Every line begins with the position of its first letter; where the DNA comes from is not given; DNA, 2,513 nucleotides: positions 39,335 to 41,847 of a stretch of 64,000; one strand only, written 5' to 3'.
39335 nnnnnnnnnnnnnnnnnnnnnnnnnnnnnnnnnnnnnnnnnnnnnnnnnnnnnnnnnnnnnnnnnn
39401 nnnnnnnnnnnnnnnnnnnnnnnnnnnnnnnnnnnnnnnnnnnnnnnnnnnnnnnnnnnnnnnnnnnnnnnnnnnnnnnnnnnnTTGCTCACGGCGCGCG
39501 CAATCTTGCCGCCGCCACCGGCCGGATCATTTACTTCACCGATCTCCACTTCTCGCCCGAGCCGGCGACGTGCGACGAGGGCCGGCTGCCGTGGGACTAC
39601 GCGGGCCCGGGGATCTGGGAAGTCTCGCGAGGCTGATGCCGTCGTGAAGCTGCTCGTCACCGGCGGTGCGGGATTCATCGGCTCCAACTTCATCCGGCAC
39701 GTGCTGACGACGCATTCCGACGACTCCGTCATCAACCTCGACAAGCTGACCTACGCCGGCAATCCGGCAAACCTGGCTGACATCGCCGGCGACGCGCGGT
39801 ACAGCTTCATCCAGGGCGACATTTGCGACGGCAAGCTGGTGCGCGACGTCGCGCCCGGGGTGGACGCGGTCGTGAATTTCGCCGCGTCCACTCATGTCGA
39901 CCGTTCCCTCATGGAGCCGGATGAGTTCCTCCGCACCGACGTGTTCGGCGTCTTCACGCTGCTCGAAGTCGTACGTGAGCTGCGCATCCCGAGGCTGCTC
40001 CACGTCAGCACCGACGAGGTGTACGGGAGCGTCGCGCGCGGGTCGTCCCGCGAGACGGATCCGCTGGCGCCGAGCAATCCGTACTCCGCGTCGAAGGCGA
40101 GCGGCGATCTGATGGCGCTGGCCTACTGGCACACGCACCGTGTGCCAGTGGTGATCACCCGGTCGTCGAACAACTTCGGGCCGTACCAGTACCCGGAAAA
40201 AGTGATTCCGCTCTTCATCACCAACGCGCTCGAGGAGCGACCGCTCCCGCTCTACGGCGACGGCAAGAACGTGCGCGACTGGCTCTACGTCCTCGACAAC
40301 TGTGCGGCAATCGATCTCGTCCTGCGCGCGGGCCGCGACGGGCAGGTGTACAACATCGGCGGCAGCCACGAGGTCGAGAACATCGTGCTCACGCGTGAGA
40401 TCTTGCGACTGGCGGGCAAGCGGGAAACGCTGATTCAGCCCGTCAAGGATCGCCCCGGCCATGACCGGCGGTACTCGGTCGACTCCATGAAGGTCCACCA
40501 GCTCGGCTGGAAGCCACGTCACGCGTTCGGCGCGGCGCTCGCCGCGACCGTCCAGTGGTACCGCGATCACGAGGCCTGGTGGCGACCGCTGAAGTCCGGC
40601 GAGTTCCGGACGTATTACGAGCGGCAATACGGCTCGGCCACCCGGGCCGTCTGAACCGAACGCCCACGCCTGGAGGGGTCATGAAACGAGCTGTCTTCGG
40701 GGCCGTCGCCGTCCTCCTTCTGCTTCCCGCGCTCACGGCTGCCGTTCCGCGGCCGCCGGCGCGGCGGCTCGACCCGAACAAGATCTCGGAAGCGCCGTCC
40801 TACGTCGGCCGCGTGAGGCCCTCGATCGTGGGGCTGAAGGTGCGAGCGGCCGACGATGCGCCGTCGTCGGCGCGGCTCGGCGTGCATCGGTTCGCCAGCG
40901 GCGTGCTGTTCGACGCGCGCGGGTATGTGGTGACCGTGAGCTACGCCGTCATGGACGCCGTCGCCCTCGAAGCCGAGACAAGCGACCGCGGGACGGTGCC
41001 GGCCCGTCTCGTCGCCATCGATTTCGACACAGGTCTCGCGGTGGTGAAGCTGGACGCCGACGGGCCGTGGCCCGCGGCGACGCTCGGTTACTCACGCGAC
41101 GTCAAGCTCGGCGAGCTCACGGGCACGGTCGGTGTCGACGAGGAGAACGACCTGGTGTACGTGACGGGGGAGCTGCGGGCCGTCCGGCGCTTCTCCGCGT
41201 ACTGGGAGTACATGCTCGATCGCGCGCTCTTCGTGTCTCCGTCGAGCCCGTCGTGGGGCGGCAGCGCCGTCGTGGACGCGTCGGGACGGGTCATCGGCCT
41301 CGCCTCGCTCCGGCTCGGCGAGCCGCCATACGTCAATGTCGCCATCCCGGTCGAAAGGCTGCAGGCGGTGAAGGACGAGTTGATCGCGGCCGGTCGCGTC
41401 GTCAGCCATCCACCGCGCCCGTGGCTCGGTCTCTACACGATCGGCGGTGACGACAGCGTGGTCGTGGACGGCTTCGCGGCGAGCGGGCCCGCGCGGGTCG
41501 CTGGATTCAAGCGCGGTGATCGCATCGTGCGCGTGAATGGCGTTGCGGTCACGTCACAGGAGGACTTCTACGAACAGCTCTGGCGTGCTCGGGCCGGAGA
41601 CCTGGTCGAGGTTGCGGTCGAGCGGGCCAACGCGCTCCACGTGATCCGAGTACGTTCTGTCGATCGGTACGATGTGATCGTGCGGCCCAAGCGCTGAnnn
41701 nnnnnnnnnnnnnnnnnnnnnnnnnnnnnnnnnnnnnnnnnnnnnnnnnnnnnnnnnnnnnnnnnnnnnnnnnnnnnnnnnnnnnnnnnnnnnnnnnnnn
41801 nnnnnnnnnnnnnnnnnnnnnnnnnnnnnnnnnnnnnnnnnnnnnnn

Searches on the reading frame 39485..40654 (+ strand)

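Call 66: search_protein_families(library=pfam, proteins=[window:39485-40654:+], max_evalue=0.00001)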
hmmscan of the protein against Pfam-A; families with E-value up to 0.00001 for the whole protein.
window:39485-40654:+ (389 aa): 6 families
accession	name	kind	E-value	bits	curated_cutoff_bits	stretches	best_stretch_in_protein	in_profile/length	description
PF16363.11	GDP_Man_Dehyd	-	2.5e-70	238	27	1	57-350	1-327/332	GDP-mannose 4,6 dehydratase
PF01370.27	Epimerase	-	4.8e-61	206.7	20.9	1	57-292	2-240/240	NAD dependent epimerase/dehydratase family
PF01073.25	3Beta_HSD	-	1.5e-16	60.7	22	1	57-274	1-222/280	3-beta hydroxysteroid dehydrogenase/isomerase family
PF04321.23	RmlD_sub_bind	-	9.2e-14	51.6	27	1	55-328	2-251/287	RmlD substrate binding domain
PF02719.21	Polysacc_synt_2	-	6e-13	49.1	20.2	1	56-314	1-251/293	Polysaccharide biosynthesis protein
PF07993.18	NAD_binding_4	-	2.2e-10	40.6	20.1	1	58-229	1-206/258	Male sterility protein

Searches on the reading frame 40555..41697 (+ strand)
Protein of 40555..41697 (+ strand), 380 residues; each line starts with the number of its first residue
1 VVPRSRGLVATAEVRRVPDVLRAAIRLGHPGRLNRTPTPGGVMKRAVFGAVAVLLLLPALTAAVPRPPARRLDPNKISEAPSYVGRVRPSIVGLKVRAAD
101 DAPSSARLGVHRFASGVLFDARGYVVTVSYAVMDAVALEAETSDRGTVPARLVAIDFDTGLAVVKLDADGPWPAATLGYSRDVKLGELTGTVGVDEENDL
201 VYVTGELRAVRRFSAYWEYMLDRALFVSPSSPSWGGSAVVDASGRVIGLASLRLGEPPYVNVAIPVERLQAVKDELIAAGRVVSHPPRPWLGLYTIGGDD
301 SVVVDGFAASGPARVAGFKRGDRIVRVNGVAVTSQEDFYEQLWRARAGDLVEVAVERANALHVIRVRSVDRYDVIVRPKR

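Call 66: search_protein_families(library=pfam, proteins=[window:40555-41697:+], max_evalue=0.00001)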
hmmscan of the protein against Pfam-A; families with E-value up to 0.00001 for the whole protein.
window:40555-41697:+ (380 aa): 3 families
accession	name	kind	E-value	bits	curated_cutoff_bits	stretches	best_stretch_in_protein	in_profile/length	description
PF13365.12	Trypsin_2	-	1.3e-15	58.8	27.6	1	114-249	1-144/144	Trypsin-like peptidase domain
PF13180.12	PDZ_2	-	2.7e-12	47.2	27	1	291-362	3-74/80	PDZ domain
PF17820.7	PDZ_6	-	2.2e-07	30.9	27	1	310-357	8-54/54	PDZ domain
